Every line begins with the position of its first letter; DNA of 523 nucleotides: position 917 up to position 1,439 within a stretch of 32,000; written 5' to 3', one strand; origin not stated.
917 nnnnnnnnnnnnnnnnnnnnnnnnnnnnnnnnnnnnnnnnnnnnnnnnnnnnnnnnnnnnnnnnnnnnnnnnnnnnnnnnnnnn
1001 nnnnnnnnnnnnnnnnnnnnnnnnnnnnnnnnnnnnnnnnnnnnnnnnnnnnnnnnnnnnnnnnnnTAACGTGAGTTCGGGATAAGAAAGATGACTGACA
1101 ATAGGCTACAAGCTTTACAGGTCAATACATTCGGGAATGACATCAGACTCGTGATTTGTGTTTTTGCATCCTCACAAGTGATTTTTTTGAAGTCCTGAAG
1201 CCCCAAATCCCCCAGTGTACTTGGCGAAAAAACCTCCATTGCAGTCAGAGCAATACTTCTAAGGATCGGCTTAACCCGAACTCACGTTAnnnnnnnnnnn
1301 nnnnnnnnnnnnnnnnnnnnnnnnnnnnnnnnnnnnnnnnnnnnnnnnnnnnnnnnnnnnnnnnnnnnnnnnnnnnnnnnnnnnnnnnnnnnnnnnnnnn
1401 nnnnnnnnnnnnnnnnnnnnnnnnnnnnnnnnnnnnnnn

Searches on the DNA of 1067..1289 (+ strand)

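Call 49: search_dna_similar(query=window:1067-1289:+, collection=plasmids, mode=near, max_rows=10)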
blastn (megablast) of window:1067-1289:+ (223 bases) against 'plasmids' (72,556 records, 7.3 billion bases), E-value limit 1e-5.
No match.
